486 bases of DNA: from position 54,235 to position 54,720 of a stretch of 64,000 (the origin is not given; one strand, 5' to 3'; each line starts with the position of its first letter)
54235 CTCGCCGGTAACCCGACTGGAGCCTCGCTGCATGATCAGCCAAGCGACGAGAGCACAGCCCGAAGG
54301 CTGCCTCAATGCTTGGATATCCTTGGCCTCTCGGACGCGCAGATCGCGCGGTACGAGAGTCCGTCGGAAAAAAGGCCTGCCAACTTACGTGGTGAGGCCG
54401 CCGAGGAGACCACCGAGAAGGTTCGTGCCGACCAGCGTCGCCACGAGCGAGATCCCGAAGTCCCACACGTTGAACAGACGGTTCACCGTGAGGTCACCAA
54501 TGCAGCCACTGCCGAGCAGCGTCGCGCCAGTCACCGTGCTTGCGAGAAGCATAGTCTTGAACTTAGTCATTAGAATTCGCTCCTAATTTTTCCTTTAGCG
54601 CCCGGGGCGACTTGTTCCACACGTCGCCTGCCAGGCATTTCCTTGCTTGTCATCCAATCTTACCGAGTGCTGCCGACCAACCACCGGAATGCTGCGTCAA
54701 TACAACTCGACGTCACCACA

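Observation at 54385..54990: Two tandem paralogous about 60-aa glycine-rich secreted peptides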

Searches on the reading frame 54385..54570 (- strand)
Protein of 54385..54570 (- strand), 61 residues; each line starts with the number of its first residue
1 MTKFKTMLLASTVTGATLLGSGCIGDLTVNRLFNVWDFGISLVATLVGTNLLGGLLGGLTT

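Call 6: search_protein_families(library=pfam, proteins=[window:54388-54570:-], max_evalue=1)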
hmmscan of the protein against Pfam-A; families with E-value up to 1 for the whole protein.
seq(61 aa): 0 families

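Call 7: search_protein_families(library=ncbifam, proteins=[window:54388-54570:-], max_evalue=1)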
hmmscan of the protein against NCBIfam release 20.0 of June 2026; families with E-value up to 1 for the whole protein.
seq(61 aa): 0 families

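Call 8: find_homologous_proteins(query=window:54388-54570:-, max_evalue=1)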
Query seq(61 aa) (61 aa): 2 proteins with E <= 1 among 217 candidates.
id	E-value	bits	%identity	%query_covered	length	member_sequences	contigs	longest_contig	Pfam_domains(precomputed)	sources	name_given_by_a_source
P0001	4.0e-29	116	100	100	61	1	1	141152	-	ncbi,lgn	-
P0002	1.3e-13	68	67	100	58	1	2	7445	-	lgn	-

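Call 11: find_encoding_contigs(protein=P0002, flank=8000)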
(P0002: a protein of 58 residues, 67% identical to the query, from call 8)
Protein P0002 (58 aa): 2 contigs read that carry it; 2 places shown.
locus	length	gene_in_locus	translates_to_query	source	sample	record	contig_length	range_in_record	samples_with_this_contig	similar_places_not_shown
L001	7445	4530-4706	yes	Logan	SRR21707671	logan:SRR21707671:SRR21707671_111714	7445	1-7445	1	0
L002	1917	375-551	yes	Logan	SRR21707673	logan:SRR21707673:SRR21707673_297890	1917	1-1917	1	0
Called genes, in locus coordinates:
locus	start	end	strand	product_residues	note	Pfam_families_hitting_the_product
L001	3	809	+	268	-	?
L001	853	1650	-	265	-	PF04542:Sigma70_r2, PF04539:Sigma70_r3 (faint), PF04297:UPF0122, PF04545:Sigma70_r4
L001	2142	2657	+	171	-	PF00731:AIRC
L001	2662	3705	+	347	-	PF01008:IF-2B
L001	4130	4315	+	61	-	-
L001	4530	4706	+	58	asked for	-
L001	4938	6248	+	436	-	PF01408:GFO_IDH_MocA, PF21252:Glyco_hydro_109_C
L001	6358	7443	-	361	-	?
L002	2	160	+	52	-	?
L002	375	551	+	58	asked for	-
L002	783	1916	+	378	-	?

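Call 22: find_related_loci(query=A1, collection=metagenome_contigs, flank=8000)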
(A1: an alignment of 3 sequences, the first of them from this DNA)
Query A1 (61 aa) in metagenome_contigs; peptide patterns used: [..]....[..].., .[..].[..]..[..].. (x = any residue, [..] = any of these).
112 stretches matched a pattern, but none encodes a relative of the query by tblastn (E <= 1e-3).

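Call 37: list_cluster_members(proteins=[P0001, P0003, P0002, P0004, P0005])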
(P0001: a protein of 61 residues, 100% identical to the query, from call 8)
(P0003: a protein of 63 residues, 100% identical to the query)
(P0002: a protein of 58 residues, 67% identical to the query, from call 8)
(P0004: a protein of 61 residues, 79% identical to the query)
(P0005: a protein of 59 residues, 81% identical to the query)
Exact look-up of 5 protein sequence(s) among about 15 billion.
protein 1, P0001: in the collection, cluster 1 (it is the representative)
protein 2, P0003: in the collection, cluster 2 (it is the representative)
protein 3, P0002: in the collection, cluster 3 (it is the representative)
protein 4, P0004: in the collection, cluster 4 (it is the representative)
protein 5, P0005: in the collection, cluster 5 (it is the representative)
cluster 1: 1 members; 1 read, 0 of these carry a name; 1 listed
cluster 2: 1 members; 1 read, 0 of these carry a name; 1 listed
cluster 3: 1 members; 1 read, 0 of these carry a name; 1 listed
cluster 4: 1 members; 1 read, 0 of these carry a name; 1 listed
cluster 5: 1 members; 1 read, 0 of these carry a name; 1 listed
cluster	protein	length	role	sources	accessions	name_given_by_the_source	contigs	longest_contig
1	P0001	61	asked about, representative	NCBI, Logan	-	-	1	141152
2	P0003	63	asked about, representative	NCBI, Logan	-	-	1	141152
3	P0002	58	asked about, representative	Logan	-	-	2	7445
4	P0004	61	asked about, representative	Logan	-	-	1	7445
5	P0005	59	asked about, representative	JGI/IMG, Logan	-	-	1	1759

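Call 38: find_encoding_contigs(protein=P0001, flank=10000, max_places=4)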
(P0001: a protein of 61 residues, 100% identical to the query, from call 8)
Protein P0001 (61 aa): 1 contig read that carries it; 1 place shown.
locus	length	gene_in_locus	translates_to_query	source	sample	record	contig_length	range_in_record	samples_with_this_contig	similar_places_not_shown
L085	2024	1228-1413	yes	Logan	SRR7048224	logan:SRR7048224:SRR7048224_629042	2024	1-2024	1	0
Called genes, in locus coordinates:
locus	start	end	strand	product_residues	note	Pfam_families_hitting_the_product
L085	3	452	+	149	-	?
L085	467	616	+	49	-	-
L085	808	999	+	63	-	-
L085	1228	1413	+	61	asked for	-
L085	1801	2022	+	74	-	?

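Call 69: search_protein_families(library=pfam, alignment_id=A7, max_evalue=10)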
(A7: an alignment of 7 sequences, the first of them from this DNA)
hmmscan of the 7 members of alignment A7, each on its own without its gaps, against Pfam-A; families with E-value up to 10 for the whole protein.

A. member 1, seq(61 aa): 0 families

B. families by the number of members that match (of 7 scanned): 0 families

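Call 74: search_solved_structures(query=A7, max_evalue=10)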
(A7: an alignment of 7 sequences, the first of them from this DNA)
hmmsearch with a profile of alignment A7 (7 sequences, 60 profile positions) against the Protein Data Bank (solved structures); distinct sequences matched with E-value up to 10: 1.
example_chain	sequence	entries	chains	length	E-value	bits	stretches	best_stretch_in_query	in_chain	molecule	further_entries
2hqm_A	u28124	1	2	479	1.9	11.8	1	5-26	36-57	Glutathione reductase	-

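Call 80: predict_structure(alignment_id=A9)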
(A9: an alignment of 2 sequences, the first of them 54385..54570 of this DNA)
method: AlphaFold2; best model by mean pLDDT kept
length: 61 residues; sequences in the alignment: 2
mean_pLDDT: 64.5   pTM: 0.36
mean pLDDT of the five models: 64.5, 63.7, 62.2, 61.8, 56.4
residues with pLDDT >= 90: 0; 70-90: 17; 50-70: 42; < 50: 2
segments of 3 or more residues with pLDDT < 50: none
pLDDT, mean of each block of 10 residues (from residue 1): 59 65 60 77 72 55 42
secondary structure, 60 per line:
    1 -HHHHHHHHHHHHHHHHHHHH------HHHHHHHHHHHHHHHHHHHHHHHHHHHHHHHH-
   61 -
elements in order: H2-21 H28-59

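Call 112: search_protein_families(library=padloc, proteins=[window:54385-54570:-], max_evalue=1)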
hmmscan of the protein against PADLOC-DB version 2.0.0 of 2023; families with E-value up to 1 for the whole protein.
window:54385-54570:- (61 aa): 0 families

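Call 113: search_protein_families(library=phrogs, proteins=[window:54385-54570:-], max_evalue=1)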
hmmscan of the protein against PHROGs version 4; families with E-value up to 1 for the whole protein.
window:54385-54570:- (61 aa): 0 families
